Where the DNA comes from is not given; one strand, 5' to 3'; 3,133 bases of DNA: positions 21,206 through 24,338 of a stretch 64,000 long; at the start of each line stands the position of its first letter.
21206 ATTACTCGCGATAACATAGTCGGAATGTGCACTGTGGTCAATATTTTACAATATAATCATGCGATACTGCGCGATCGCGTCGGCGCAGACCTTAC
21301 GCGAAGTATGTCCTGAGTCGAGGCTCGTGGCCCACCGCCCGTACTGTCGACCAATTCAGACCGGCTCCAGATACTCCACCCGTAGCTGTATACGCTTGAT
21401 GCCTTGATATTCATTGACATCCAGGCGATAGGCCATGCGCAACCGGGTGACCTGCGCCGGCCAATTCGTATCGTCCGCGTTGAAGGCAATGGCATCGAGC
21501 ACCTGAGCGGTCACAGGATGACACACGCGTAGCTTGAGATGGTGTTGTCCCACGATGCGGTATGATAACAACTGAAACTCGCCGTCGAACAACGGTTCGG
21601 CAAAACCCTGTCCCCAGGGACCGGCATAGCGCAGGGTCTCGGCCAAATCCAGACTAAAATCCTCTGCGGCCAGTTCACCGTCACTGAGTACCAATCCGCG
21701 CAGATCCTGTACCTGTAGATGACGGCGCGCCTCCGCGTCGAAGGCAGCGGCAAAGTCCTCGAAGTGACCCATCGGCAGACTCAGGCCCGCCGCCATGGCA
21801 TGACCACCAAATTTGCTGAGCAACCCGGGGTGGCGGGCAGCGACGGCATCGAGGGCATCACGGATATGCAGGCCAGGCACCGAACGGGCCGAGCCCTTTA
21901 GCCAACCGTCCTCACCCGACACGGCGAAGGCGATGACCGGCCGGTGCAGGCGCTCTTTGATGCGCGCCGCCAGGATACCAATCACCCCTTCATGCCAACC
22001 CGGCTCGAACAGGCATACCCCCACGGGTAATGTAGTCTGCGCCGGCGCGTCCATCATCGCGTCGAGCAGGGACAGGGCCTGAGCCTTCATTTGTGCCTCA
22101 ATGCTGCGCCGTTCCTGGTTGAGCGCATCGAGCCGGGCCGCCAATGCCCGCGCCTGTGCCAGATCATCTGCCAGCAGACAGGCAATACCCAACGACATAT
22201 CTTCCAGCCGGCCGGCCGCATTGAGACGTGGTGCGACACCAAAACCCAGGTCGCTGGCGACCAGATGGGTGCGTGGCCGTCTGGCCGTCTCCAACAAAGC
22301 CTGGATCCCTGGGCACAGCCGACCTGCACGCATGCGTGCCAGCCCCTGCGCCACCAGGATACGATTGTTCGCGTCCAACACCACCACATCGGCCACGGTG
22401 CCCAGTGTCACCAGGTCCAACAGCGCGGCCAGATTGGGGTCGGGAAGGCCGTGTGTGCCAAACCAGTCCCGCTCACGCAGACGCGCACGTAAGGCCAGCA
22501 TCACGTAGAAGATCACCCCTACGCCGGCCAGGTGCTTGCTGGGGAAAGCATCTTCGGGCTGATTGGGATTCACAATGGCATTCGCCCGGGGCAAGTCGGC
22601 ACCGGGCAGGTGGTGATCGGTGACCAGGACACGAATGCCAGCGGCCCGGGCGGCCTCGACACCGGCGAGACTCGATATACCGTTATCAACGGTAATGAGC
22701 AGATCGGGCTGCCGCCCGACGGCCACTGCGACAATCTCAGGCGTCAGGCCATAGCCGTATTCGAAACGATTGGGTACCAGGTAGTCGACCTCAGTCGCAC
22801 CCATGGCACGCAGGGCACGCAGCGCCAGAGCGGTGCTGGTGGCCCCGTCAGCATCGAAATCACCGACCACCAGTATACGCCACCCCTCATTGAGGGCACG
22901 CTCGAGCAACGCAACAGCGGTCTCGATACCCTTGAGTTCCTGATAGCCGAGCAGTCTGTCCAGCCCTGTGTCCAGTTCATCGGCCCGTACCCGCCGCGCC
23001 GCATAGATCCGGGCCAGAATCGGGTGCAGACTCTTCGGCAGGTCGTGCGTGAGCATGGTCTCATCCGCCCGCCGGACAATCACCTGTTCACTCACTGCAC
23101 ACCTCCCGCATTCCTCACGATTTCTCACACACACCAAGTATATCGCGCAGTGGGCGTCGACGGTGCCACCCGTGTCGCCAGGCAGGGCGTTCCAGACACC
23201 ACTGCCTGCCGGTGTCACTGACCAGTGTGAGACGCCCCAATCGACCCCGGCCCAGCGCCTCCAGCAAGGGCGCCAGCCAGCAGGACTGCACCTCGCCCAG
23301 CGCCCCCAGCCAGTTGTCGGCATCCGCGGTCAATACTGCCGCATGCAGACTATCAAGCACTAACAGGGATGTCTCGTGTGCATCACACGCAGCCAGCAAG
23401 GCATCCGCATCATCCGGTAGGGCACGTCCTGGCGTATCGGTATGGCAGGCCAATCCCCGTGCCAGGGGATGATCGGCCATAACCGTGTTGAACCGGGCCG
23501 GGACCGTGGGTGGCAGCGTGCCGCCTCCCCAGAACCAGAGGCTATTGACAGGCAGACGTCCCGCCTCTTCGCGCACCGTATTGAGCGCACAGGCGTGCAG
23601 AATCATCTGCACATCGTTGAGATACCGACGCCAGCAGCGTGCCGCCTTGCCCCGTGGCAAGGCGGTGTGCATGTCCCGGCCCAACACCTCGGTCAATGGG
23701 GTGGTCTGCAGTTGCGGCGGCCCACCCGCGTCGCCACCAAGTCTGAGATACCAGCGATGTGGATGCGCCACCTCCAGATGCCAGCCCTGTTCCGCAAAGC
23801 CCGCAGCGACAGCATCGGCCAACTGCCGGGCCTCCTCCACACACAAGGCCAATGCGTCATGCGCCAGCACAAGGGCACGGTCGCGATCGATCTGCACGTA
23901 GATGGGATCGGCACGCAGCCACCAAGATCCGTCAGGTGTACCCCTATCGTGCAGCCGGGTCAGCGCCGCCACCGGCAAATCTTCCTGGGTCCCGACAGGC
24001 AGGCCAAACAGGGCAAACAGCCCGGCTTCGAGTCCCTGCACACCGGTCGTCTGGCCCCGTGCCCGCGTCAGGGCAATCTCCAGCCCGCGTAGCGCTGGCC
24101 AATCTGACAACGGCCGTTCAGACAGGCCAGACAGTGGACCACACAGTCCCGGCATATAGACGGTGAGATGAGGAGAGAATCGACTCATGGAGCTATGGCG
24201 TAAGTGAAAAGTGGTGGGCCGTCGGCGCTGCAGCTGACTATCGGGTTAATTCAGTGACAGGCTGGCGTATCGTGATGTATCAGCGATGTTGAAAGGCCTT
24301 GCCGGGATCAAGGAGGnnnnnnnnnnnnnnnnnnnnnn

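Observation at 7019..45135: Pattern: several independent inactivation or deletion events in a conserved housekeeping backbone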

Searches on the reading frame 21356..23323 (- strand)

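Call 26: search_protein_families(library=ncbifam, proteins=[window:21356-23323:-], max_evalue=0.00001)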
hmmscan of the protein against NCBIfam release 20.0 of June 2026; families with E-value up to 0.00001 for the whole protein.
window:21356-23323:- (655 aa): 4 families
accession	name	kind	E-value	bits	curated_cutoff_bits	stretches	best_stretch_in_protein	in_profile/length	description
NF008290.0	PRK11070.1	equivalog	1.2e-239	796.7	900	1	82-654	6-576/577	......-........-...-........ exonuclease RecJ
TIGR00644.1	recJ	equivalog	1.3e-143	479.2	396.9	1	100-650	2-544/546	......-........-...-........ exonuclease RecJ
NF053576.1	RecJ_archaeal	equivalog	2.6e-15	56.2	360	1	367-530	290-447/452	RecJ family nuclease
NF053575.1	GAN_nuclease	exception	1e-12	47.5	850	1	364-530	299-462/467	GINS-associated RecJ family nuclease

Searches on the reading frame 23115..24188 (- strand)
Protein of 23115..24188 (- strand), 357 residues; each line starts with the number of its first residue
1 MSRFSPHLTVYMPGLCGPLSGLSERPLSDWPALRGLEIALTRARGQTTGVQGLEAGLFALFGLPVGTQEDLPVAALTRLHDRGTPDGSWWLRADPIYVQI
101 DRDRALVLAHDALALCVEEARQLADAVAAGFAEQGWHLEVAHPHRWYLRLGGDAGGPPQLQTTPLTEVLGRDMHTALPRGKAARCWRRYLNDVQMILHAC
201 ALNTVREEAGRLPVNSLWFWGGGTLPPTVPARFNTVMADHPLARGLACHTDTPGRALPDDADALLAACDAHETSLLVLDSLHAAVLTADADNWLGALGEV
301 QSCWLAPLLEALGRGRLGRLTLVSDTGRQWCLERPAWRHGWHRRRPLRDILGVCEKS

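Call 26: search_protein_families(library=ncbifam, proteins=[window:23115-24188:-], max_evalue=0.00001)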
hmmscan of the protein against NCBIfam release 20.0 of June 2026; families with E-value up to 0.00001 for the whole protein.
window:23115-24188:- (357 aa): 3 families
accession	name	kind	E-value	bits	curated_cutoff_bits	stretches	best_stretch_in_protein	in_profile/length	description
TIGR00306.2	apgM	subfamily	1.7e-13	50.4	320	1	97-248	97-256/403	2,3-bisphosphoglycerate-independent phosphoglycerate mutase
TIGR02535.1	hyp_Hser_kinase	hypoth_equivalog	1.3e-11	44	446.3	1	109-227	108-225/397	proposed homoserine kinase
NF003242.0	PRK04200.1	equivalog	2.8e-10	39.6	426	1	107-227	106-224/395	cofactor-independent phosphoglycerate mutase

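Call 27: search_protein_families(library=pfam, proteins=[window:23115-24188:-], max_evalue=0.01)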
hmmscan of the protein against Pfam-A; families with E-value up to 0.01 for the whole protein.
window:23115-24188:- (357 aa): 1 family
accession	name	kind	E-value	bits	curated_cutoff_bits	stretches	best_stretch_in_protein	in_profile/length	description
PF10143.14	PhosphMutase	-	0.00024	21.5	21.5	1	98-203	63-170/170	2,3-bisphosphoglycerate-independent phosphoglycerate mutase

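Call 91: search_protein_representatives(protein=window:23115-24188:-)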
Query: 357 residues. Proteins with E-value up to 0.001 (for the whole library): 4859; up to 1e-10: 3132; up to 1e-30: 915. The best 150 are listed.
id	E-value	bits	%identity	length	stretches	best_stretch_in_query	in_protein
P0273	4.5e-135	466.9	64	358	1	1-352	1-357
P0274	2.8e-80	286.5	49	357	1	7-350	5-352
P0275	2.5e-76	273.5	46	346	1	3-352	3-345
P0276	6.6e-75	268.8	46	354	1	5-347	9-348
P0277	9.3e-74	265.0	44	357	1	7-348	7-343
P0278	4.9e-67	242.9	41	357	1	8-348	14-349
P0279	2.9e-66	240.4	45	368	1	6-351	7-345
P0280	2.0e-63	231.0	37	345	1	6-347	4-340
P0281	2.7e-63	230.6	38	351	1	6-348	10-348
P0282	1.0e-62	228.7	43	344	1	5-347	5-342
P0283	1.4e-61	225.0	37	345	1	8-346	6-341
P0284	3.3e-61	223.7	40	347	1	9-349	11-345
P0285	1.3e-60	221.8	37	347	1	6-350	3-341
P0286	1.4e-60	221.7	33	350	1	6-349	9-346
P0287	2.7e-60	220.7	40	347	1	7-343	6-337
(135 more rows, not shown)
